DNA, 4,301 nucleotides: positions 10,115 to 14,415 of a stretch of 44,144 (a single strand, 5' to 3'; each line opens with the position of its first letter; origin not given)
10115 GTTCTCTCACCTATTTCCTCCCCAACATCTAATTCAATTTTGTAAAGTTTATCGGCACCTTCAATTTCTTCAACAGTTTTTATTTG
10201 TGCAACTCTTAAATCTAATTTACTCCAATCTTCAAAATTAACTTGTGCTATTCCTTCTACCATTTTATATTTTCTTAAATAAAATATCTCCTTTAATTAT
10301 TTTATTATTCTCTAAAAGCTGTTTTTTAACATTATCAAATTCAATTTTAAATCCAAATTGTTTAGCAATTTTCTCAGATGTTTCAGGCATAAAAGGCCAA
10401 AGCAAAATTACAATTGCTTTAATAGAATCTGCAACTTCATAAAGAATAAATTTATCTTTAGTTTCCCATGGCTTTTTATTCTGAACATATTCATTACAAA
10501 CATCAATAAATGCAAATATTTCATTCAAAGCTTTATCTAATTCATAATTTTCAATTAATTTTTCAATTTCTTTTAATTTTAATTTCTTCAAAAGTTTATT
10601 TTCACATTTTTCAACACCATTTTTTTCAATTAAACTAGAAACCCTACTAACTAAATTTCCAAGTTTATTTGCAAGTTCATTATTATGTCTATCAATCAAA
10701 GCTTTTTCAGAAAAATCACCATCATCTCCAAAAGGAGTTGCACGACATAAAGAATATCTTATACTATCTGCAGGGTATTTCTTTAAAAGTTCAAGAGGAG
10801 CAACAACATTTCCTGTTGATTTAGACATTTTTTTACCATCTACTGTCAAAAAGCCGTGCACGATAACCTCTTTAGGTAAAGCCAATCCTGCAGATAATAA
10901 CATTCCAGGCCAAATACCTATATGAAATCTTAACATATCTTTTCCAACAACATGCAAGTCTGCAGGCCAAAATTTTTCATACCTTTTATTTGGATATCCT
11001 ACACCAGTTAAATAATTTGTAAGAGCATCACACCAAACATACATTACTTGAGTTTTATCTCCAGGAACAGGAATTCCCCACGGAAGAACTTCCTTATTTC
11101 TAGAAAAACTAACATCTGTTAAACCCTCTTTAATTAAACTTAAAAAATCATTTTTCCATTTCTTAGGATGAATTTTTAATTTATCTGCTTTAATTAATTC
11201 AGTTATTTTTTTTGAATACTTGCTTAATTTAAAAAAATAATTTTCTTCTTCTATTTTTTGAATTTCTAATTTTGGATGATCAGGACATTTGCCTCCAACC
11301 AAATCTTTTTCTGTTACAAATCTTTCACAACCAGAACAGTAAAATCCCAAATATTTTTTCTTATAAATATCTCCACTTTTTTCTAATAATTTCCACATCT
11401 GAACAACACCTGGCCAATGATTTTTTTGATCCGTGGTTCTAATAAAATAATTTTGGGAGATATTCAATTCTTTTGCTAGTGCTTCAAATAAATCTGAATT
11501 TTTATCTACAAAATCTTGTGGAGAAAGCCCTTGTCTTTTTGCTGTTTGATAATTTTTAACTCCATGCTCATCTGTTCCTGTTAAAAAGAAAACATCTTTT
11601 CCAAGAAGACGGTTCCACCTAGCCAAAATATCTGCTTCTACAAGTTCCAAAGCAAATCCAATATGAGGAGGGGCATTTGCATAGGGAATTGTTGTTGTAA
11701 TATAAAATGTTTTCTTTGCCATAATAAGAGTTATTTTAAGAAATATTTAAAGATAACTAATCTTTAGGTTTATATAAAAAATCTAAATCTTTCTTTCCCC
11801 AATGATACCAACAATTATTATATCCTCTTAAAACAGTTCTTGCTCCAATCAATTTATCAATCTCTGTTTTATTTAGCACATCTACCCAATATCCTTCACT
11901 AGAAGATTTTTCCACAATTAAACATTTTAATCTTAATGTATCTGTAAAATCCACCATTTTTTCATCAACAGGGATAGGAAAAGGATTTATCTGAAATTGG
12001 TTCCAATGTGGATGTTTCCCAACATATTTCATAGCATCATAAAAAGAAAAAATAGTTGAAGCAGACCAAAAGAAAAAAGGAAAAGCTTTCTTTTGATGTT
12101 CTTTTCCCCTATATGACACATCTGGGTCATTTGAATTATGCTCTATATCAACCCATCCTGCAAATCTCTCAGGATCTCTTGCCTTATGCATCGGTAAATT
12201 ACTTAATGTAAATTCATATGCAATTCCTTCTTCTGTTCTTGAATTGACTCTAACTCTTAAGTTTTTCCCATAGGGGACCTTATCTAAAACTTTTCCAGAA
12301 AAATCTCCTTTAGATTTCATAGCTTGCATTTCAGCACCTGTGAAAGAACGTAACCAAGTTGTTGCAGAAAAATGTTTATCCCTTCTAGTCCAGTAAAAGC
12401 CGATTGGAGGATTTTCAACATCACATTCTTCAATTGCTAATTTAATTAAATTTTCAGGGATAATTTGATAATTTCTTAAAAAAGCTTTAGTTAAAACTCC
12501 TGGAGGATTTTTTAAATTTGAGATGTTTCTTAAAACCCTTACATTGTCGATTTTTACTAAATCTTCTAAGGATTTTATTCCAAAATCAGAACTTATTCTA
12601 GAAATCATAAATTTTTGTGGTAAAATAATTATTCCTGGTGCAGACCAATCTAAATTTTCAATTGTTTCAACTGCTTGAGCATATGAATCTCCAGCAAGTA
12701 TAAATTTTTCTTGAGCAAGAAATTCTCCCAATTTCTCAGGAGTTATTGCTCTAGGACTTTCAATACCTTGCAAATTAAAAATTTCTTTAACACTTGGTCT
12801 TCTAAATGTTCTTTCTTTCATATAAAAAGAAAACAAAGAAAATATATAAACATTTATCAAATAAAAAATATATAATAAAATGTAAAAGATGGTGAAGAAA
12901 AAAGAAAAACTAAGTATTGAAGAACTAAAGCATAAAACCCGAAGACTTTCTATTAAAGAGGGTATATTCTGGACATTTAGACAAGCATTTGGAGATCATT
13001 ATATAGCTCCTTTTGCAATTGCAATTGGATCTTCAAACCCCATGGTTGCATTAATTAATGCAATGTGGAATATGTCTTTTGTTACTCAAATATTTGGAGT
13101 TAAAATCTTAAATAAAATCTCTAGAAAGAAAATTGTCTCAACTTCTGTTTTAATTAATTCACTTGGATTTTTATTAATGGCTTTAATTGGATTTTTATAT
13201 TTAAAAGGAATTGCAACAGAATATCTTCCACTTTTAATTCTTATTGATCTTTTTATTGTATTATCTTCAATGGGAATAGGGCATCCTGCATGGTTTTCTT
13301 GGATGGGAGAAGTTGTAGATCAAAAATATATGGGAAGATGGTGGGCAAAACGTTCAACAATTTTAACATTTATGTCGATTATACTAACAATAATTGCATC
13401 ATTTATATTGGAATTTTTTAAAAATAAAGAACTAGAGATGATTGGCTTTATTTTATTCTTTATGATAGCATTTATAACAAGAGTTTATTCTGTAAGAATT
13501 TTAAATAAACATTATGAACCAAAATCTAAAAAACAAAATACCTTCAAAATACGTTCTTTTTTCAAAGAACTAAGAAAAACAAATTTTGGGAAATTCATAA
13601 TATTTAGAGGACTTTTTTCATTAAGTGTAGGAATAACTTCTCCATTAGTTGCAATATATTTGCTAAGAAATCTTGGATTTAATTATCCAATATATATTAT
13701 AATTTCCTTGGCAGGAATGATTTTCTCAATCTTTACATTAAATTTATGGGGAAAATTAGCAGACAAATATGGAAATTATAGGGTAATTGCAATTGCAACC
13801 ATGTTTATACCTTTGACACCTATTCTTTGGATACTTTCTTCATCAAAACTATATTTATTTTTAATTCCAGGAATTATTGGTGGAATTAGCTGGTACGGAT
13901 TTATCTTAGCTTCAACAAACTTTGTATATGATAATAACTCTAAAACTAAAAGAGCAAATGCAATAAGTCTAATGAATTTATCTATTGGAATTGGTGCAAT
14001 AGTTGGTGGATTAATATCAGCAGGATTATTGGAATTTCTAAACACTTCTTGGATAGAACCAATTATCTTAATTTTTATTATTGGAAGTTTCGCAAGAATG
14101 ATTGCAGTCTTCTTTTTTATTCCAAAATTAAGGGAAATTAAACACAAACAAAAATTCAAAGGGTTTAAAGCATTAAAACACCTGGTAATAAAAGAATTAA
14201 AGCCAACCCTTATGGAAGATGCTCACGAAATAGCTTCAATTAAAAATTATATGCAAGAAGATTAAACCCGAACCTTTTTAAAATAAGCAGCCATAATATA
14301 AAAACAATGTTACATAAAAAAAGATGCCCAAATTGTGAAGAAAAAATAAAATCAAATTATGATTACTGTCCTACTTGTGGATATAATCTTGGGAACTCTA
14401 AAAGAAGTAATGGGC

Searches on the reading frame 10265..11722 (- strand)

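Call 22: search_protein_families(library=pfam, proteins=[window:10265-11722:-], max_evalue=0.001)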
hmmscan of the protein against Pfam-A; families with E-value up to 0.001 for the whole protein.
window:10265-11722:- (485 aa): 6 families
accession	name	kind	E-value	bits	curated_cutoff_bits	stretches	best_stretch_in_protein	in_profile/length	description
PF09334.17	tRNA-synt_1g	-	2.9e-103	346.1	20.1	2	158-361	180-390/391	tRNA synthetases class I (M)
PF00133.28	tRNA-synt_1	-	8.6e-31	107.5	22.7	2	224-334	296-410/414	tRNA synthetases class I (I, L, M and V)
PF01406.26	tRNA-synt_1e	-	5e-13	49.5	27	1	18-342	22-296/301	tRNA synthetases class I (C) catalytic domain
PF08264.19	Anticodon_1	-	3.3e-11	43.7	25.1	1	383-459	12-89/148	Anticodon-binding domain of tRNA ligase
PF19303.5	Anticodon_3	-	1.2e-05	25.7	23.5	1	373-484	10-134/152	Anticodon binding domain of methionyl tRNA ligase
PF01921.24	tRNA-synt_1f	-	0.0001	21.8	27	1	283-330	267-314/360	tRNA synthetases class I (K)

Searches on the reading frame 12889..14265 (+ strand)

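Call 22: search_protein_families(library=pfam, proteins=[window:12889-14265:+], max_evalue=0.001)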
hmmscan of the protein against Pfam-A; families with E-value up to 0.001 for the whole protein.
window:12889-14265:+ (458 aa): 3 families
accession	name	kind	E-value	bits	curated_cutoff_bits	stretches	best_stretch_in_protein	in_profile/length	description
PF07690.21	MFS_1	-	2.3e-28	99.6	33.4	2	241-424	6-187/347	Major Facilitator Superfamily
PF00083.30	Sugar_tr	-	2.1e-07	30.6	22.3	1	273-412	52-192/452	Sugar (and other) transporter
PF12832.13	MFS_1_like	-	3.8e-07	29.9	25.2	1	164-377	139-358/373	MFS_1 like family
